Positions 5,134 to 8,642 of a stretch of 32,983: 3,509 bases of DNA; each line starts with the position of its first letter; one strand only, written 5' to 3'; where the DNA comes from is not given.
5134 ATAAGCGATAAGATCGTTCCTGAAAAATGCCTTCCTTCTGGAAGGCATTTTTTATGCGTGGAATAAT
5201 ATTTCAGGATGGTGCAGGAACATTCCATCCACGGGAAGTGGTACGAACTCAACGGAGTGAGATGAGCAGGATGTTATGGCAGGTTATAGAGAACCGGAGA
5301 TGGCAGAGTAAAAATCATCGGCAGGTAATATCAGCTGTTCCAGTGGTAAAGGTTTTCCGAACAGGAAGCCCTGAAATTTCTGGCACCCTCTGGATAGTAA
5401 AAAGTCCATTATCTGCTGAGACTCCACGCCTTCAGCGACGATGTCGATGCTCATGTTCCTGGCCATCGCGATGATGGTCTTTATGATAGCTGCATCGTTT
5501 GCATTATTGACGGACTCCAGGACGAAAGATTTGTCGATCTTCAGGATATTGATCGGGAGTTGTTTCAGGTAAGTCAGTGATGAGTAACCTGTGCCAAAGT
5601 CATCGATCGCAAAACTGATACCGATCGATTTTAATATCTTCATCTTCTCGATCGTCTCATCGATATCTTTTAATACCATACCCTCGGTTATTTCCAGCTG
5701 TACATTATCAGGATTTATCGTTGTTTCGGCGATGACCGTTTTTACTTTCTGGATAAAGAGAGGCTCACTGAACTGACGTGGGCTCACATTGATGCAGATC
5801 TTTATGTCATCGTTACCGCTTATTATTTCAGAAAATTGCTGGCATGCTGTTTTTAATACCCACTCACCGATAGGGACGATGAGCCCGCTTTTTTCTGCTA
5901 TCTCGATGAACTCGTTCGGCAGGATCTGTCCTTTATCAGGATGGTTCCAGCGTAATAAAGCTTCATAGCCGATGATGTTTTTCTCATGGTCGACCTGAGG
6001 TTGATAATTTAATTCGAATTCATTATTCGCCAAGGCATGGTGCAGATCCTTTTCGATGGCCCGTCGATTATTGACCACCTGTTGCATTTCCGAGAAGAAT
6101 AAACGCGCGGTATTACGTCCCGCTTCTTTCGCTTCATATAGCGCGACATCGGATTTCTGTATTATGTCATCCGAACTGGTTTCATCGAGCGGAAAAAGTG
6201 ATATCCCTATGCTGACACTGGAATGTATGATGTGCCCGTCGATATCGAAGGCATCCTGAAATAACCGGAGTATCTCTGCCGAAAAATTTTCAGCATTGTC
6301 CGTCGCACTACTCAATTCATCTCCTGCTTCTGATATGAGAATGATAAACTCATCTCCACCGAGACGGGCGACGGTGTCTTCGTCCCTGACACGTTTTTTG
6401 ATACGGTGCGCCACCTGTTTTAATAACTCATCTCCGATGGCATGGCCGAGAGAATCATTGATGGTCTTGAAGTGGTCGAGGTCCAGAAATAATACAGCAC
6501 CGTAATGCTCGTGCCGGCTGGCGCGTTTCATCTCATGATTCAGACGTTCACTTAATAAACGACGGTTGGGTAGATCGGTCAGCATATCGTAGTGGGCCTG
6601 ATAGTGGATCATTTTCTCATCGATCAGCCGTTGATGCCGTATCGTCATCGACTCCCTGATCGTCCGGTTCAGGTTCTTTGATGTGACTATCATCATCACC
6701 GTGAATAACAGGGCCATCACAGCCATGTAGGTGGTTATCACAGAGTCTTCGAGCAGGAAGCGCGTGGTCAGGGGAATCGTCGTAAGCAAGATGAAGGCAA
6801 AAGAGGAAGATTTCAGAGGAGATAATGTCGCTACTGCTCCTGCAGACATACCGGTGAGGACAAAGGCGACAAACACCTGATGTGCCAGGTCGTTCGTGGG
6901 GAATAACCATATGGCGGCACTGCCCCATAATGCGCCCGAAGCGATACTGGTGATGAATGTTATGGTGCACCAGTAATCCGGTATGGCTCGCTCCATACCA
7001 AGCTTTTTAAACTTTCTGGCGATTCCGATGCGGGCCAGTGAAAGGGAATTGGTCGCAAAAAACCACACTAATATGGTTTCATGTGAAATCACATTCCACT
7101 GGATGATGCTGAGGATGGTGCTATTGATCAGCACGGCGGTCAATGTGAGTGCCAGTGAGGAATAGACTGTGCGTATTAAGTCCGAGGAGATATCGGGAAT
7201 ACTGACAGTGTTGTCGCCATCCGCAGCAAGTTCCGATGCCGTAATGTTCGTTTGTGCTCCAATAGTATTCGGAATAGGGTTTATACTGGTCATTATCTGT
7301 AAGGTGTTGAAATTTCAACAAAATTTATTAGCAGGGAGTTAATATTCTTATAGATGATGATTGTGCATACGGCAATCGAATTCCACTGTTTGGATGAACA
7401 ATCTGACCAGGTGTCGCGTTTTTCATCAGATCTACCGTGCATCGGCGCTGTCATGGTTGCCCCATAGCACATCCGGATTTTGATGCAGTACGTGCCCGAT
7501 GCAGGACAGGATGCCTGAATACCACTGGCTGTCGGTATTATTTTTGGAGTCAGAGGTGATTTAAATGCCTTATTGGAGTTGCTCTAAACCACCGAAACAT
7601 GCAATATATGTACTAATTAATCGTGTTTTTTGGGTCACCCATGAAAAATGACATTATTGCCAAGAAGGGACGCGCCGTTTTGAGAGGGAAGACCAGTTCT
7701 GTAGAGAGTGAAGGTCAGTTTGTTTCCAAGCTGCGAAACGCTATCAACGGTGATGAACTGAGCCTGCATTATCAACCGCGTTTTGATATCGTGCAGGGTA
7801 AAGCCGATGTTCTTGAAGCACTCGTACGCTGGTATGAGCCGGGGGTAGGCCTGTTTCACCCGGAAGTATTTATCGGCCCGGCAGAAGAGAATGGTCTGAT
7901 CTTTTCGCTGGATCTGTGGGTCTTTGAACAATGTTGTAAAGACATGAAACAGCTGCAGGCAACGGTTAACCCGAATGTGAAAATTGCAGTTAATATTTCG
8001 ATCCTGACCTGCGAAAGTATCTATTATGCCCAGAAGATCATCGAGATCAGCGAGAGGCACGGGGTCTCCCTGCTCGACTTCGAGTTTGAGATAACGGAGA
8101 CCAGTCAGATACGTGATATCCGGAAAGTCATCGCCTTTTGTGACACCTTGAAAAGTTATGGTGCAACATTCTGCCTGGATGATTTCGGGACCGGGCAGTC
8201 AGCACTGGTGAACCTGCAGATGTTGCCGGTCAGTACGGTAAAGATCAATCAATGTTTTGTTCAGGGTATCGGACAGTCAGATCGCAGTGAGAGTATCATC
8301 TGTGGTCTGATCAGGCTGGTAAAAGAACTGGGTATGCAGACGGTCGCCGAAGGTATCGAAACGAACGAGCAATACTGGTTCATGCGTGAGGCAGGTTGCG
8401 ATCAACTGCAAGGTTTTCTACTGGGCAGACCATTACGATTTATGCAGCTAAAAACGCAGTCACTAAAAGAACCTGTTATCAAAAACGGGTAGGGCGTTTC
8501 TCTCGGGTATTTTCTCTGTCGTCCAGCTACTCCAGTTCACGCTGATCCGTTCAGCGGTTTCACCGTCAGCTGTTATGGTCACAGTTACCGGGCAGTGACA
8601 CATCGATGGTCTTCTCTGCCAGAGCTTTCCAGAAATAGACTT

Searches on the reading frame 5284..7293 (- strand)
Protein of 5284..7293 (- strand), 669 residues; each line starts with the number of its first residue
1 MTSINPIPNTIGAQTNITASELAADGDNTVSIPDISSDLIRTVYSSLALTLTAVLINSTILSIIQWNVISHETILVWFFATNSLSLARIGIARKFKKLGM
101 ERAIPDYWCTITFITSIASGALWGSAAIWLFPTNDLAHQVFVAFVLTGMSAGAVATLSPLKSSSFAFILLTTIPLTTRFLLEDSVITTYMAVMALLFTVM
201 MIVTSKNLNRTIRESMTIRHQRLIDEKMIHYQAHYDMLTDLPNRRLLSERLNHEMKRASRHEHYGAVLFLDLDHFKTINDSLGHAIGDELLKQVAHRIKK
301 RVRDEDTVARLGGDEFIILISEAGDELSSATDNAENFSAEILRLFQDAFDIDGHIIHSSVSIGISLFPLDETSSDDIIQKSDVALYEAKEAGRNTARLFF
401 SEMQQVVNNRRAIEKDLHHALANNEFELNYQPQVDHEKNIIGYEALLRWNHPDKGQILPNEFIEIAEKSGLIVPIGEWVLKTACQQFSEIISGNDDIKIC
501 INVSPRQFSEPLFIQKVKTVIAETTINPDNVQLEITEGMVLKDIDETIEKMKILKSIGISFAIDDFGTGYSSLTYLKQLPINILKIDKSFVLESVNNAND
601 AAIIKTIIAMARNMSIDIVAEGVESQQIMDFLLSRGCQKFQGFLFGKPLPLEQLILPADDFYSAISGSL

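Call 21: search_protein_families(library=pfam, proteins=[window:5284-7293:-], max_evalue=0.0001)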
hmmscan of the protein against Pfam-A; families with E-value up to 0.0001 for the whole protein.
window:5284-7293:- (669 aa): 2 families
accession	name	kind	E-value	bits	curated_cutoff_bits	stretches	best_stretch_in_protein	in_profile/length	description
PF00563.25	EAL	-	2.4e-71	240.3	31.3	1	415-648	2-236/236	EAL domain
PF00990.26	GGDEF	-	4.2e-49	166.9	23.8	1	233-394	1-160/161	Diguanylate cyclase, GGDEF domain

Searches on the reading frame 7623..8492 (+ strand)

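Call 21: search_protein_families(library=pfam, proteins=[window:7623-8492:+], max_evalue=0.0001)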
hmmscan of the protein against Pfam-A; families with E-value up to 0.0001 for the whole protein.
window:7623-8492:+ (289 aa): 1 family
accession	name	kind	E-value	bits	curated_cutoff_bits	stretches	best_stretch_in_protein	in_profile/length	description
PF00563.25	EAL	-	2e-60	204.5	31.3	1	36-270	3-236/236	EAL domain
